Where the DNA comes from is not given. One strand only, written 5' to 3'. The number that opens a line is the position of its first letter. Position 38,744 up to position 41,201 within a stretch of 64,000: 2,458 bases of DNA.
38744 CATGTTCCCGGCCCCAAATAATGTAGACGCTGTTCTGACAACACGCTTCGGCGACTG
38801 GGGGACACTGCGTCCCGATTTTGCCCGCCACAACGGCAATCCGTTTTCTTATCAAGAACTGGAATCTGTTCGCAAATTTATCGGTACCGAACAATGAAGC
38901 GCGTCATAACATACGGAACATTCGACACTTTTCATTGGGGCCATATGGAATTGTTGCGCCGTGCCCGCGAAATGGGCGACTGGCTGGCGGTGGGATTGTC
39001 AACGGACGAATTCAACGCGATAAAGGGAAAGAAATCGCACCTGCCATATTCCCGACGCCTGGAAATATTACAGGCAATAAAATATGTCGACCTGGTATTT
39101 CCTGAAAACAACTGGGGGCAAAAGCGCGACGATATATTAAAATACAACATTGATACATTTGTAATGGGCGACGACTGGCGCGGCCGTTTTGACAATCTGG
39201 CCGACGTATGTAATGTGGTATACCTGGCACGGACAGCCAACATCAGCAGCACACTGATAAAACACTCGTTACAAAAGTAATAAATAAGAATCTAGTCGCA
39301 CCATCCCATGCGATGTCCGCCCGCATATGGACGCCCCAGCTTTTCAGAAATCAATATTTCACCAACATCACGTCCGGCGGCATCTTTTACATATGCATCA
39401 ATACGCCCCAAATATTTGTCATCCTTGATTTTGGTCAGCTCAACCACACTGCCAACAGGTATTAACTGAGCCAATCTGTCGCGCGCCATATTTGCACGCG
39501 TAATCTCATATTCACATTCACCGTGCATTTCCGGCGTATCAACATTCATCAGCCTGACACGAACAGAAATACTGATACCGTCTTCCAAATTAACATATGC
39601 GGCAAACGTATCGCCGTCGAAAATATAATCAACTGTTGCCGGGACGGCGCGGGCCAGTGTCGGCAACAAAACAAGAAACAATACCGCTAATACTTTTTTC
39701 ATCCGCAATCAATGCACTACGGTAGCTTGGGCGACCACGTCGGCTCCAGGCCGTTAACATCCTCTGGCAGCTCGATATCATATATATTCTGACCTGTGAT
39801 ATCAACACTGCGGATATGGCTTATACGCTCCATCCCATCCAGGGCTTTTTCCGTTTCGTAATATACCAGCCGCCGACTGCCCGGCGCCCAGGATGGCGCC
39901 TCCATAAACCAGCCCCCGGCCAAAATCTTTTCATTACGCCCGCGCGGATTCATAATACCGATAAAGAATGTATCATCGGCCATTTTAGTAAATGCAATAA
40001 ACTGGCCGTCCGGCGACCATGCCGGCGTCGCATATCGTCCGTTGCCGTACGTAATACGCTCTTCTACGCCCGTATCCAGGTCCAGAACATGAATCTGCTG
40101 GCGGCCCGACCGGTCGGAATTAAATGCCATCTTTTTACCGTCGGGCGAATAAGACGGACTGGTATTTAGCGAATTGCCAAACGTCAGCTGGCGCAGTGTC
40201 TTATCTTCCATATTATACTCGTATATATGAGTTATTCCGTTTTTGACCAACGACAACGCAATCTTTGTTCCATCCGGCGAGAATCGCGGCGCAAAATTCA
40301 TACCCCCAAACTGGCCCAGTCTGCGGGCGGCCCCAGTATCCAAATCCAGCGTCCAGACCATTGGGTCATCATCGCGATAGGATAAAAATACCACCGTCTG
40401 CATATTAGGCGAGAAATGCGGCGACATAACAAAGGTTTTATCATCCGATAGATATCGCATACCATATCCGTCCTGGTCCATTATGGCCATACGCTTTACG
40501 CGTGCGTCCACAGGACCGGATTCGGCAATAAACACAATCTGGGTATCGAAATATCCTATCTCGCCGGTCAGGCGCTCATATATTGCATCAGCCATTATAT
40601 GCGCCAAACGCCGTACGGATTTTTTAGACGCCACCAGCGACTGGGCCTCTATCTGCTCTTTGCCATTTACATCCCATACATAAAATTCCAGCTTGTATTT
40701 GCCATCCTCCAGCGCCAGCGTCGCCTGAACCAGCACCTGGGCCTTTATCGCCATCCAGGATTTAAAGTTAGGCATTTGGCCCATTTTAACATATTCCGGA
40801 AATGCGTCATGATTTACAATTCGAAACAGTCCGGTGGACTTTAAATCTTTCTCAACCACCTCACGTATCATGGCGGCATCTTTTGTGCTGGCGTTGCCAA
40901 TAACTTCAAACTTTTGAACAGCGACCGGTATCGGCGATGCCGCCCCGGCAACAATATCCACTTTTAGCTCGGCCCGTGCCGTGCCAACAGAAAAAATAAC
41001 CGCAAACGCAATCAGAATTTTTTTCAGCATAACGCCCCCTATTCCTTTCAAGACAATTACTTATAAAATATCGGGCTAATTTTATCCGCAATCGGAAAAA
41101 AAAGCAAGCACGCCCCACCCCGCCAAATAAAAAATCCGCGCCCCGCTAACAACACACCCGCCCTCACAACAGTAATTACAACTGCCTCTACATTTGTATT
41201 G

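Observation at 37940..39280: licD-tagD operon with an A9 frameshift tract: phase-variable glycerol-phosphate (or phospho-alcohol) decoration of a surface glycan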

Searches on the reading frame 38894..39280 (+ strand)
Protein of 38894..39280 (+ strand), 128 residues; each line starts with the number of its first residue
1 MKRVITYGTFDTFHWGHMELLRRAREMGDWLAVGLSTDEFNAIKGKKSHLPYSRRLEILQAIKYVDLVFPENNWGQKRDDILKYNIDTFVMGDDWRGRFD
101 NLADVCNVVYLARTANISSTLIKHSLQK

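Call 5: search_protein_families(library=pfam, proteins=[window:38894-39280:+], max_evalue=0.01)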
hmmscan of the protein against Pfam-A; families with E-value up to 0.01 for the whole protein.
window:38894-39280:+ (128 aa): 2 families
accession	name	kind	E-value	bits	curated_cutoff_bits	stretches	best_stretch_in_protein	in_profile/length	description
PF01467.32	CTP_transf_like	-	2.3e-23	83.3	21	1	5-124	1-132/133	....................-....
PF06574.18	FAD_syn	-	0.00015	22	27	1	3-28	8-33/158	FAD synthetase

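Call 6: search_protein_families(library=ncbifam, proteins=[window:38894-39280:+], max_evalue=0.01)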
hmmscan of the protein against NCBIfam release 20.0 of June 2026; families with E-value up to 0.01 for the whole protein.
window:38894-39280:+ (128 aa): 12 families
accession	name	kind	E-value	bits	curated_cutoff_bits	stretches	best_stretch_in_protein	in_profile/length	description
TIGR01518.1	g3p_cytidyltrns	equivalog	2.2e-48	163.5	165.4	1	4-125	1-124/125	glycerol-3-phosphate cytidylyltransferase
TIGR00125.1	cyt_tran_rel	domain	1.2e-18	67.1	27.7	1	3-67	1-64/65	adenylyltransferase/cytidyltransferase family protein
TIGR02199.1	rfaE_dom_II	equivalog_domain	7.4e-14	51.8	181.5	1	3-96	13-107/144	D-glycero-beta-D-manno-heptose 1-phosphate adenylyltransferase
NF001985.0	PRK00777.1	subfamily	3.3e-13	50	104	1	1-61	4-64/157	pantetheine-phosphate adenylyltransferase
NF008454.0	PRK11316.1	equivalog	9.6e-11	40.9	521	1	4-96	343-436/475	bifunctional D-glycero-beta-D-manno-heptose-7-phosphate kinase/D-glycero-beta-D-manno-heptose 1-phosphate adenylyltransferase HldE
NF041124.1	CoaD_Thcocales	equivalog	2.2e-10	40.6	290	1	2-66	5-68/156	phosphopantetheine adenylyltransferase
NF002250.0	PRK01170.1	subfamily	9.7e-09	35.1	489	1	3-59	2-57/322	bifunctional pantetheine-phosphate adenylyltransferase/NTP phosphatase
NF045965.1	RibF_rel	equivalog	5.5e-06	26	200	1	3-106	14-132/279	FAD synthase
TIGR01510.1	coaD_prev_kdtB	equivalog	1.1e-05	25.5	103.3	1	5-59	3-52/155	pantetheine-phosphate adenylyltransferase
NF005518.0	PRK07143.1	equivalog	3.5e-05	23.4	232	1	2-68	16-85/281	hypothetical protein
NF004162.0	PRK05627.1-5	equivalog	6.7e-05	22.4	241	1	3-68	15-83/304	bifunctional riboflavin kinase/FAD synthetase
TIGR01526.1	nadR_NMN_Atrans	equivalog_domain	0.0087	15.3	341.15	1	4-62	4-60/325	nicotinamide-nucleotide adenylyltransferase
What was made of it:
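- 38894..39280 (+): tagD/tarD-like glycerol-3-phosphate cytidylyltransferase, 128 aa. Its start overlaps the licD stop (ATGA), and there is no strong Shine-Dalgarno sequence upstream. call 6: TIGR01518 163.5 bits against a 165.4 cut-off.
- On Glycerol-3-phosphate cytidylyltransferase (TagD/TarD, TIGR01518): 163.5 bits against a 165.4 cut-off, 1.9 bits short, aligned over 1-124 of 125 model positions (call 6).
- TagD scores 1.9 bits below the TIGR01518 equivalog cut-off (call 6).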

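Call 7: find_encoding_contigs(protein=window:38894-39280:+, flank=6000, max_places=10)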
Protein window:38894-39280:+ (128 aa): 22 contigs read that carry it; 10 places shown.
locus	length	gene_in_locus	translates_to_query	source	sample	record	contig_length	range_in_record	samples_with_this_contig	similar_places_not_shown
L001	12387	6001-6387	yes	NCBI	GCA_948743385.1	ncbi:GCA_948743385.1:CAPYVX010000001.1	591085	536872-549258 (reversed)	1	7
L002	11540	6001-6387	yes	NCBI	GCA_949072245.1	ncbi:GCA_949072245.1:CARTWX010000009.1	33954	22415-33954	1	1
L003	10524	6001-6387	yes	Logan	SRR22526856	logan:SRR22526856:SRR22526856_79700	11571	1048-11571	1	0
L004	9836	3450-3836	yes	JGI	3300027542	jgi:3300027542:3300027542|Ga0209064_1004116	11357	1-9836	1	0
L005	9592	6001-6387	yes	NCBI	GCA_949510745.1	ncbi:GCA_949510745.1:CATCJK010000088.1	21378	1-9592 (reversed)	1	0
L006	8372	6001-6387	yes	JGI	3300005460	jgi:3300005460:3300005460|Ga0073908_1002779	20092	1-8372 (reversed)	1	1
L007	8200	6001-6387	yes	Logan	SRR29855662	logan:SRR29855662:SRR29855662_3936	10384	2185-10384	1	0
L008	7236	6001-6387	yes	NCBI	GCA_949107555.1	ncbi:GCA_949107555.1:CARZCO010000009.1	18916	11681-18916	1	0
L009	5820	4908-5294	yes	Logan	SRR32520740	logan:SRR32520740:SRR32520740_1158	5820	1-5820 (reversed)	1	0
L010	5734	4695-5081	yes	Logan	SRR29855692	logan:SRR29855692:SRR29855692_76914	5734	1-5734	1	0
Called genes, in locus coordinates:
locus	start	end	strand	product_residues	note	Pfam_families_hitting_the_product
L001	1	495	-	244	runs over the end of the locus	PF13505:OMP_b-brl (weak)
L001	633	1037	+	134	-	PF00691:OmpA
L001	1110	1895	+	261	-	PF00005:ABC_tran, PF13304:AAA_21 (faint)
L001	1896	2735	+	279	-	-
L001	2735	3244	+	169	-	PF02698:DUF218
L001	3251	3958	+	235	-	PF01553:Acyltransferase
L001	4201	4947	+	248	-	-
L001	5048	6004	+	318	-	PF04991:LicD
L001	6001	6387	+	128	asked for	PF01467:CTP_transf_like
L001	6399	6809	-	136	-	-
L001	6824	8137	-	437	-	PF04052:TolB_N, PF25460:Beta-prop_Aladin (faint), PF25174:Beta-prop_THOC3 (faint), PF26550:Tricorn_2nd, PF00930:DPPIV_N (faint), PF26549:Tricorn_N, PF07676:PD40, PF26550:Tricorn_2nd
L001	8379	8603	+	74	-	PF12441:CopG_antitoxin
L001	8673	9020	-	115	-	-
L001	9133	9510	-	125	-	-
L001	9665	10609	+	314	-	PF01116:F_bP_aldolase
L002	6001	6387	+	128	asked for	PF01467:CTP_transf_like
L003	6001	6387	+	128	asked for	PF01467:CTP_transf_like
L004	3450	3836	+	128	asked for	PF01467:CTP_transf_like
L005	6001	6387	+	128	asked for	PF01467:CTP_transf_like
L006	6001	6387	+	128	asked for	PF01467:CTP_transf_like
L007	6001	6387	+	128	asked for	PF01467:CTP_transf_like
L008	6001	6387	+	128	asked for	PF01467:CTP_transf_like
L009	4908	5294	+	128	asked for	PF01467:CTP_transf_like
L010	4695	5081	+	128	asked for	PF01467:CTP_transf_like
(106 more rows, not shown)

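Call 27: search_solved_structures(query=window:38894-39280:+, show_alignments=2)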
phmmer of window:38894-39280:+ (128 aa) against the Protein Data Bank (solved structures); distinct sequences matched with E-value up to 0.001: 12.
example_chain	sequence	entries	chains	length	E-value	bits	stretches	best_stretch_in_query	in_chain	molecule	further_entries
2b7l_A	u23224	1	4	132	8.4e-52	178.3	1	1-126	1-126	glycerol-3-phosphate cytidylyltransferase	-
1coz_A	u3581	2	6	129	7.2e-49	168.8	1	1-125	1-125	PROTEIN (GLYCEROL-3-PHOSPHATE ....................) | glycerol-3-phosphate cytidylyltransferase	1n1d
3elb_A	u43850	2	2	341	1.2e-17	67.9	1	3-96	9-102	Ethanolamine-phosphate cytidylyltransferase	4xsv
5x3d_A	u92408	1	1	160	2.3e-08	37.9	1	5-97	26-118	Phosphoenolpyruvate phosphomutase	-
3glv_A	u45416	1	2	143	1.9e-06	31.6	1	2-100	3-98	Lipopolysaccharide core biosynthesis protein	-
9hsg_A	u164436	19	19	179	2.9e-05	27.8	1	4-95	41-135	choline-phosphate cytidylyltransferase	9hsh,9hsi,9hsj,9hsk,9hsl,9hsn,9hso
9hsm_A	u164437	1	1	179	2.9e-05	27.8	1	4-95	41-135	choline-phosphate cytidylyltransferase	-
4zcp_A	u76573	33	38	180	3e-05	27.8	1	4-95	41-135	Cholinephosphate cytidylyltransferase | Choline-phosphate cytidylyltransferase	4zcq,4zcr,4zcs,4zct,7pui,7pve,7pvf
3hl4_A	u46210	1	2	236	0.00015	25.5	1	3-94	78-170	Choline-phosphate cytidylyltransferase A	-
4mvc_A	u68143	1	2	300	0.00026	24.8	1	3-94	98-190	Choline-phosphate cytidylyltransferase A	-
4mvd_B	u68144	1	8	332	0.00029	24.6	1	3-94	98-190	Choline-phosphate cytidylyltransferase A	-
5x9q_A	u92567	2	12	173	0.00039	24.2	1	4-69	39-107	Putative cytidylyltransferase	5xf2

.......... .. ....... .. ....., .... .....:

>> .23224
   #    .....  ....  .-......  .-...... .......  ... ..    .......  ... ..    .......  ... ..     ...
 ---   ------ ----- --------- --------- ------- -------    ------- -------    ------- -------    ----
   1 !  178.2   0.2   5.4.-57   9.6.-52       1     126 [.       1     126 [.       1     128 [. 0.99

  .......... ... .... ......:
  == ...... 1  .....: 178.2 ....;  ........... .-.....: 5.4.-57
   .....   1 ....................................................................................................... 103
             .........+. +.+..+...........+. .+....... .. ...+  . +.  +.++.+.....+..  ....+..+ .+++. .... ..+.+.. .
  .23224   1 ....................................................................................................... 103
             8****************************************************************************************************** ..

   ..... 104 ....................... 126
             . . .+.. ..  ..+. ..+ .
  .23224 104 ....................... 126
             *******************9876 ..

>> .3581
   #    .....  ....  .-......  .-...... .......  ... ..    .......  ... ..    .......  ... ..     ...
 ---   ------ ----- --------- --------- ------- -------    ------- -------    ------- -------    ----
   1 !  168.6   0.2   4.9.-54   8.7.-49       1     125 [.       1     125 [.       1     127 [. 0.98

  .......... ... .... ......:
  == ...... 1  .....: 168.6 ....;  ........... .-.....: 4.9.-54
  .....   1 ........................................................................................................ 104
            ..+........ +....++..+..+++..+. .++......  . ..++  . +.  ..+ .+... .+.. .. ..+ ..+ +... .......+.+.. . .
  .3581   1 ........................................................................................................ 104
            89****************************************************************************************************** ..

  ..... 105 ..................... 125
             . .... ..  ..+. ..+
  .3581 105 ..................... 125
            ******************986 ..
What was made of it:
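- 38894..39280 (+): Call 27: 2b7l E 8e-52 and 1coz E 7e-49, colinear over residues 1-126.
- On Glycerol-3-phosphate cytidylyltransferase (TagD/TarD, TIGR01518): HWGH is present; the second motif reads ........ where TagD has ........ (call 27). The next-best PDB hits, ethanolamine-phosphate and choline-phosphate cytidylyltransferases, are far weaker at E 1e-17 and 3e-5 (call 27).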

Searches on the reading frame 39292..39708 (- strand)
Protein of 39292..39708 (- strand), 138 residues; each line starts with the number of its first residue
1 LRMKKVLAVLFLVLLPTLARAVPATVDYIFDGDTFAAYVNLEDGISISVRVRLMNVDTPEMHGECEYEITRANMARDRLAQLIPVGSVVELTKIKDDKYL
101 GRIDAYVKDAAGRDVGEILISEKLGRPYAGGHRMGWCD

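Call 5: search_protein_families(library=pfam, proteins=[window:39292-39708:-], max_evalue=0.01)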
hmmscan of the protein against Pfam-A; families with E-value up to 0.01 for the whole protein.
window:39292-39708:- (138 aa): 1 family
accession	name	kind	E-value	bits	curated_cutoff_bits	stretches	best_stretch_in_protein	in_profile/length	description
PF00565.23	SNase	-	0.00046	21.1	21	1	50-122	1-71/107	Staphylococcal nuclease homologue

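Call 6: search_protein_families(library=ncbifam, proteins=[window:39292-39708:-], max_evalue=0.01)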
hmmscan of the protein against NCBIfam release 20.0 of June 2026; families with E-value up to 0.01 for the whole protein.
window:39292-39708:- (138 aa): 2 families
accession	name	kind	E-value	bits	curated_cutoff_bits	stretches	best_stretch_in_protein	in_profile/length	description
NF047694.1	TnucaseNucIStaph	equivalog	0.002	17.6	250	1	25-108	48-127/175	thermonuclease NucI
NF047969.1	CaNuclEcnA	equivalog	0.0068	16.4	180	0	25-65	8-43/151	calcium-activated nuclease EcnA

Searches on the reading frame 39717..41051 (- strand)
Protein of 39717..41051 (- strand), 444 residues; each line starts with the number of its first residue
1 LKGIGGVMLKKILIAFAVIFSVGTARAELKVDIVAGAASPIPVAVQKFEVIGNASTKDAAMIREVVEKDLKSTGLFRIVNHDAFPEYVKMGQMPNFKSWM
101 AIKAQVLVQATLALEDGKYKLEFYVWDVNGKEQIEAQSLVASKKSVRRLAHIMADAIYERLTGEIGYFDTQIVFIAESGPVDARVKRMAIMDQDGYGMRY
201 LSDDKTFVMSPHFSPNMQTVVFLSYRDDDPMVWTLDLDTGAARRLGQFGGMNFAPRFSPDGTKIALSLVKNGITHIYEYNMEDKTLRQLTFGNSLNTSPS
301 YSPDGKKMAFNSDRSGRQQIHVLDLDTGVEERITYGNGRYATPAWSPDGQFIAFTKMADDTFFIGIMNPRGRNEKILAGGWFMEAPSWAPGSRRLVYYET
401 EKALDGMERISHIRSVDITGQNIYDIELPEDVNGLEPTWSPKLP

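Call 5: search_protein_families(library=pfam, proteins=[window:39717-41051:-], max_evalue=0.01)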
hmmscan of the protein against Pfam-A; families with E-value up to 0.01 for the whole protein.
window:39717-41051:- (444 aa): 5 families
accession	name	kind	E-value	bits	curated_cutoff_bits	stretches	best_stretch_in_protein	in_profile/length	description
PF07676.18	PD40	-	7.3e-27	93.1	20.9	3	286-321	1-37/38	WD40-like Beta Propeller Repeat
PF04052.18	TolB_N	-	8e-21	74.6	22.4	1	29-133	1-105/106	TolB amino-terminal domain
PF00930.27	DPPIV_N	-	2.7e-07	30.1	22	0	257-335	242-325/354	Dipeptidyl peptidase IV (DPP IV) N-terminal region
PF25174.1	Beta-prop_THOC3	-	1.6e-06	27.8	305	1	208-327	49-160/272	THOC3 beta-propeller domain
PF25460.1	Beta-prop_Aladin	-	1.6e-05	24.6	171.1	0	207-312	112-213/340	Aladin seven-bladed propeller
